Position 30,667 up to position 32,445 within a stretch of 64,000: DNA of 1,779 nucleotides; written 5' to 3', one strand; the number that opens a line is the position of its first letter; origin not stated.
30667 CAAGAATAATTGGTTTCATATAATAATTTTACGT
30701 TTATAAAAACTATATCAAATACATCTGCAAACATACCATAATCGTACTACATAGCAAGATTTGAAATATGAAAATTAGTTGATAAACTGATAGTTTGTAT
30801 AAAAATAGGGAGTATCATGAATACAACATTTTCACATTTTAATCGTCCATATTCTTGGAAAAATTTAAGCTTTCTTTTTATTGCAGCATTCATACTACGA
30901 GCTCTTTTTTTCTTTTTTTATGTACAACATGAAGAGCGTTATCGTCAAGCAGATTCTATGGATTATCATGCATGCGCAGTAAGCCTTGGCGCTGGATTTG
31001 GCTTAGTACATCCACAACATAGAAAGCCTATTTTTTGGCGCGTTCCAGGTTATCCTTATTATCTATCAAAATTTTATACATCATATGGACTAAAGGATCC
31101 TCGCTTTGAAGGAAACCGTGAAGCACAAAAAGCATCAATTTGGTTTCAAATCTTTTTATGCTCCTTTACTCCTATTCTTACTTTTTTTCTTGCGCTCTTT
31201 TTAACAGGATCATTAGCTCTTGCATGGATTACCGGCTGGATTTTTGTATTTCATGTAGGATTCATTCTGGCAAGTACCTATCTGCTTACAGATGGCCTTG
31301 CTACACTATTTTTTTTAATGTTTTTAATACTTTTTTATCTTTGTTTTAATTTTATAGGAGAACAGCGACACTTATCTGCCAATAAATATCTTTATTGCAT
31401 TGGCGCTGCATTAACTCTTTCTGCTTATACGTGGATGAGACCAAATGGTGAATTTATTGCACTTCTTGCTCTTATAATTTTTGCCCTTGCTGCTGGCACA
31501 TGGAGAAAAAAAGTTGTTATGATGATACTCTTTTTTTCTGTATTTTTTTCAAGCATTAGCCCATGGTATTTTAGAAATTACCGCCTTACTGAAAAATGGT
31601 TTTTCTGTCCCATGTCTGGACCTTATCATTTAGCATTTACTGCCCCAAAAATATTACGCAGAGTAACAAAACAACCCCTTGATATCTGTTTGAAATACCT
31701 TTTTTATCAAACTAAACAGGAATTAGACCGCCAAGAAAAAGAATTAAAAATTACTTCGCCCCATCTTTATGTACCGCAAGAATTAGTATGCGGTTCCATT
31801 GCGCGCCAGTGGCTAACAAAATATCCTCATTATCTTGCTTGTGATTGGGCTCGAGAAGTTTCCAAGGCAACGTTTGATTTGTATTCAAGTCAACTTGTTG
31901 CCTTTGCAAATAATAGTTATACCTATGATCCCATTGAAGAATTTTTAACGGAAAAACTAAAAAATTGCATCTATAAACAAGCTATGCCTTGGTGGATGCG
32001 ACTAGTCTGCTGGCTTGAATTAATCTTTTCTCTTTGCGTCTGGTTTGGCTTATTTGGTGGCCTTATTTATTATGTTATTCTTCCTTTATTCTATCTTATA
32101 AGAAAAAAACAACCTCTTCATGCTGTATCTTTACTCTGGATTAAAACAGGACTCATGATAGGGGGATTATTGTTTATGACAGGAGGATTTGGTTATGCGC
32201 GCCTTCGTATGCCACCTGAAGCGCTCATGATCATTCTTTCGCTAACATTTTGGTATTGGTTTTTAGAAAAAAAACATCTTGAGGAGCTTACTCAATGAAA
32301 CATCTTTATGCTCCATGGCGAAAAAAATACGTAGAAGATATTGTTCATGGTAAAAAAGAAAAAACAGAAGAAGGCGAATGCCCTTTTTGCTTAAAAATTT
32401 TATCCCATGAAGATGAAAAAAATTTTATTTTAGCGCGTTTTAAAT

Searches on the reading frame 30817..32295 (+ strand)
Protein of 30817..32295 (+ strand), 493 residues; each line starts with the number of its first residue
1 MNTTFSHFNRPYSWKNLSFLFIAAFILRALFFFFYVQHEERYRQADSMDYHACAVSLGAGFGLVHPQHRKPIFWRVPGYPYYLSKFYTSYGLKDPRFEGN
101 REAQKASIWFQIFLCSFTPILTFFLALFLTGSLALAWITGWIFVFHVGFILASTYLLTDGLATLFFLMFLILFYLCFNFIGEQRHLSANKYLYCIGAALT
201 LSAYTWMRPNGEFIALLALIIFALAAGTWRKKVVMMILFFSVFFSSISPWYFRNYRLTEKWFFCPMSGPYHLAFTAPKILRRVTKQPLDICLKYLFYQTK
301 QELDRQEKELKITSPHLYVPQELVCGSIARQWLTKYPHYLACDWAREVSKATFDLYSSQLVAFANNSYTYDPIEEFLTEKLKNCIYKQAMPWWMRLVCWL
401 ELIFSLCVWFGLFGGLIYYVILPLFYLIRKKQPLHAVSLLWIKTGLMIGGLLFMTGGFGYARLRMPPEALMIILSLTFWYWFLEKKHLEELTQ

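Call 6: search_protein_families(library=pfam, proteins=[window:30817-32295:+], max_evalue=0.01)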
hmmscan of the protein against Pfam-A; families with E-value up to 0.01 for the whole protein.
window:30817-32295:+ (493 aa): 1 family
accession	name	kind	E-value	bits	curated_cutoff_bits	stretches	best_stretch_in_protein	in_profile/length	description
PF02366.24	PMT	-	0.00011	22.3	22.7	1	109-252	87-232/245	Dolichyl-phosphate-mannose-protein mannosyltransferase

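Call 34: search_protein_families(library=ncbifam, proteins=[window:30817-32295:+], max_evalue=0.001)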
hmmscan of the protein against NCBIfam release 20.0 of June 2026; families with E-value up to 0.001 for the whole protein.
window:30817-32295:+ (493 aa): 0 families
